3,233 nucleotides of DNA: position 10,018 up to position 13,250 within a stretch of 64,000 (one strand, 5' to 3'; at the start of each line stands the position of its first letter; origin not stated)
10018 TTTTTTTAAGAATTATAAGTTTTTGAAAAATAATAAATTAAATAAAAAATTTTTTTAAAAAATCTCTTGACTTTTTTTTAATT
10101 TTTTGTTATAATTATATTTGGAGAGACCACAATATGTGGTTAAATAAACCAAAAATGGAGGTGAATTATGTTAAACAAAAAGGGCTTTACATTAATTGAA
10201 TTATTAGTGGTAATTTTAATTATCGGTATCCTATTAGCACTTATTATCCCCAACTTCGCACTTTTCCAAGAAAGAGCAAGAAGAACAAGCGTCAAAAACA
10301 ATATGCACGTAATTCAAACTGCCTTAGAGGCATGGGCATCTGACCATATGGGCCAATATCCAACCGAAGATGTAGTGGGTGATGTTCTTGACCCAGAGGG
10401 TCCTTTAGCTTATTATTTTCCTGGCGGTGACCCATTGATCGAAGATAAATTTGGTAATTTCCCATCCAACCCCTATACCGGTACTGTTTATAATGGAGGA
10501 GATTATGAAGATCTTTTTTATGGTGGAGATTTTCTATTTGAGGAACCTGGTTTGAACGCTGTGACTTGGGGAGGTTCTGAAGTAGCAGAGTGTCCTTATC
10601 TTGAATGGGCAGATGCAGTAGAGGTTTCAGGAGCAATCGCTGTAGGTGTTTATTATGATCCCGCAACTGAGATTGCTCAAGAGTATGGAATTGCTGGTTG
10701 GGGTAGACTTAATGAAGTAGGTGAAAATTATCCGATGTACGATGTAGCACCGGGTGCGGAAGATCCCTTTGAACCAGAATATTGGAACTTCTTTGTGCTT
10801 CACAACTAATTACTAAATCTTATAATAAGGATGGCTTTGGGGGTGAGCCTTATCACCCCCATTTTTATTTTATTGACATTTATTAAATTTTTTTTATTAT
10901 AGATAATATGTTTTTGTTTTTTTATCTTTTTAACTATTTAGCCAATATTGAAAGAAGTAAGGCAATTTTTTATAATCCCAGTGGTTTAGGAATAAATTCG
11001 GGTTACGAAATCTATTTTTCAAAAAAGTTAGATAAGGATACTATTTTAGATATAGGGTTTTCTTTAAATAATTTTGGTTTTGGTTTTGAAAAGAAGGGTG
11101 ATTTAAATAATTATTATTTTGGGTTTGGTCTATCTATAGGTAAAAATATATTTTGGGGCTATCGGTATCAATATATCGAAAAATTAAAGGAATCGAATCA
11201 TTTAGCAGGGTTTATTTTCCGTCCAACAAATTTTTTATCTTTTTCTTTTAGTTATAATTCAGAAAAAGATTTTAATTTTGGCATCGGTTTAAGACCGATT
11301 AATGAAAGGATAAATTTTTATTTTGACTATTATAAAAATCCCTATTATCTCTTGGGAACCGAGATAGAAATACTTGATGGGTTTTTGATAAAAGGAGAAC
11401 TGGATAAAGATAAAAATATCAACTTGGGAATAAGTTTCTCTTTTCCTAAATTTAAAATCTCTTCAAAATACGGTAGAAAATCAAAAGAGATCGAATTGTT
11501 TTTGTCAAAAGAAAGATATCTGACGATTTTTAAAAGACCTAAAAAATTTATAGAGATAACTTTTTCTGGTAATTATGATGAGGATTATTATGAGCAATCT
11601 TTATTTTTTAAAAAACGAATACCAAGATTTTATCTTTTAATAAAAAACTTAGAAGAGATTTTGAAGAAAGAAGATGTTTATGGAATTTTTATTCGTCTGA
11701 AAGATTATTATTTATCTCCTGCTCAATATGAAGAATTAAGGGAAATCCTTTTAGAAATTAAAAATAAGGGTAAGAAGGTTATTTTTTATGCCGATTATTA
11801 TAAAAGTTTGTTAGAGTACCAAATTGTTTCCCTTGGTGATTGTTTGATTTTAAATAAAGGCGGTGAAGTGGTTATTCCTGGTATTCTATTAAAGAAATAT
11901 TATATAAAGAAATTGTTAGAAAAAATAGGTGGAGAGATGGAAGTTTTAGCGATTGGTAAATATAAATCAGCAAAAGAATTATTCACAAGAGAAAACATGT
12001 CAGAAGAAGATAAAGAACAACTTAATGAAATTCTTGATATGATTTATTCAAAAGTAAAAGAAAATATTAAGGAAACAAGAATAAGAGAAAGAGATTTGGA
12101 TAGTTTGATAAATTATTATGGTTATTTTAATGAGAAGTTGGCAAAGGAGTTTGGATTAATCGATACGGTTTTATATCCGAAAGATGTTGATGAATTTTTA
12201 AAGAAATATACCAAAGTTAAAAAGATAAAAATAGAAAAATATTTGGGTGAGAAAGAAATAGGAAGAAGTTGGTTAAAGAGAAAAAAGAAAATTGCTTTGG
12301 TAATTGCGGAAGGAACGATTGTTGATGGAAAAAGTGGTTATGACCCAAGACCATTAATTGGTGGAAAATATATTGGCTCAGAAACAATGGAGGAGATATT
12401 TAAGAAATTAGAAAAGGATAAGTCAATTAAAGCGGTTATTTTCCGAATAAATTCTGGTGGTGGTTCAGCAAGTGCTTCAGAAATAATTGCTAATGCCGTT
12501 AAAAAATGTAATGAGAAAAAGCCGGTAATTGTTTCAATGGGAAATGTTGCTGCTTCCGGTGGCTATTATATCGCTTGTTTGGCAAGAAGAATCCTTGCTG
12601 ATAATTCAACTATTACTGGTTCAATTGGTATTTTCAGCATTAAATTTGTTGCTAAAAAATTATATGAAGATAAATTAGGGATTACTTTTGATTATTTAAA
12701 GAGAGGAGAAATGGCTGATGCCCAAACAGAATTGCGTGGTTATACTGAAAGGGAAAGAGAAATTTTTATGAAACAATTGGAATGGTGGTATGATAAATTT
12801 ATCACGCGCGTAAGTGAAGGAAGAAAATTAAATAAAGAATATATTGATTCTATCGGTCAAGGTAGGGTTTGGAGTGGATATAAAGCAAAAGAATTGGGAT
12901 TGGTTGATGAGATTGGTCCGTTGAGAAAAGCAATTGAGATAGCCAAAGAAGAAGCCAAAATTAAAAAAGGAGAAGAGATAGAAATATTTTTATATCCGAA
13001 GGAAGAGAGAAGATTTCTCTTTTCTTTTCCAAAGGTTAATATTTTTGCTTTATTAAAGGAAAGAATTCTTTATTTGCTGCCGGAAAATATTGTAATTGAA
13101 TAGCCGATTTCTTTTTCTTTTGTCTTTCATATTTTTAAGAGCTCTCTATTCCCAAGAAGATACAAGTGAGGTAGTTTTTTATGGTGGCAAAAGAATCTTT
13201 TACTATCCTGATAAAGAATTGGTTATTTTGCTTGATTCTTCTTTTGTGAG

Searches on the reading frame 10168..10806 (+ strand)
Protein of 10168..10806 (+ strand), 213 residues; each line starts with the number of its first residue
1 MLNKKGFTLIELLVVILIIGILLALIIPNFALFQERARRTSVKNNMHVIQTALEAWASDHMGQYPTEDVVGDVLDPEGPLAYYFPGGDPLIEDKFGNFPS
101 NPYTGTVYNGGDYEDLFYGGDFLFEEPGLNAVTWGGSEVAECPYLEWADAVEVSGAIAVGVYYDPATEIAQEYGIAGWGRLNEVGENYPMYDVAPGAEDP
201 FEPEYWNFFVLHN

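Call 47: search_protein_families(library=pfam, proteins=[window:10168-10806:+], max_evalue=0.001)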
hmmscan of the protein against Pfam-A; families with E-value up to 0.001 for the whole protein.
window:10168-10806:+ (213 aa): 1 family
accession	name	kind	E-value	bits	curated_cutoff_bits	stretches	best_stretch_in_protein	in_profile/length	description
PF07963.17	N_methyl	-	3.3e-08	33.2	21.2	1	1-26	1-26/27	Prokaryotic N-terminal methylation motif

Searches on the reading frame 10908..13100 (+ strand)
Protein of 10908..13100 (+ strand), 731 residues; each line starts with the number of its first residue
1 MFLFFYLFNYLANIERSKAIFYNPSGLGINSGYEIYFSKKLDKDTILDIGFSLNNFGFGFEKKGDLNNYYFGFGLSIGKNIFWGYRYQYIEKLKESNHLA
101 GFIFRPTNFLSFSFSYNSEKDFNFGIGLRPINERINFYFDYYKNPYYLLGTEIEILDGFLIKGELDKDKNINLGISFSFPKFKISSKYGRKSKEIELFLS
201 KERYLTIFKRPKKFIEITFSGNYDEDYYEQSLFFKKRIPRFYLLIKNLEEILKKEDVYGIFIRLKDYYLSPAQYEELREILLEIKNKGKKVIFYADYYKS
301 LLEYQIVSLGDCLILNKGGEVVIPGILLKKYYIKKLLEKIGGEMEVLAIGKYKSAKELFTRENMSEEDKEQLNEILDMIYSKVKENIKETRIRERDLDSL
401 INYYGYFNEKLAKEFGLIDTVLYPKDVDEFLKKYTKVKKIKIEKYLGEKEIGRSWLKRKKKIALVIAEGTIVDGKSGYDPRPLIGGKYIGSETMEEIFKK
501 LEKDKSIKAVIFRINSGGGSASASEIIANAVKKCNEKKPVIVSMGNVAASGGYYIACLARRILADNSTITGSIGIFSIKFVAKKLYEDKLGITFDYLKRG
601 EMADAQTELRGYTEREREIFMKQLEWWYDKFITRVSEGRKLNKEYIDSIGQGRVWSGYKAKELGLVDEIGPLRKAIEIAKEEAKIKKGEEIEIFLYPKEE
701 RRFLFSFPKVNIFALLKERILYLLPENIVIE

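Call 27: search_protein_families(library=pfam, proteins=[window:10908-13100:+], max_evalue=0.001)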
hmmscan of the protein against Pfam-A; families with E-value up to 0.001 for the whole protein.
window:10908-13100:+ (731 aa): 4 families
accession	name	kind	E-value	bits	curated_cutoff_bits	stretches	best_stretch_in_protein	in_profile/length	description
PF01343.23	Peptidase_S49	-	7.2e-63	211.6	24.9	2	535-686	4-154/154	Peptidase family S49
PF00574.28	CLP_protease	-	6.7e-06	26.5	20.2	0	496-557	32-94/182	Clp protease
PF01972.22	SDH_protease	-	2.1e-05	24.2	31.3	1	488-573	72-155/286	ClpP-like SDH-type serine proteinase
PF25145.1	NfeD1b_N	-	0.00068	19.7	40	0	503-573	27-95/189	NfeD1b, N-terminal domain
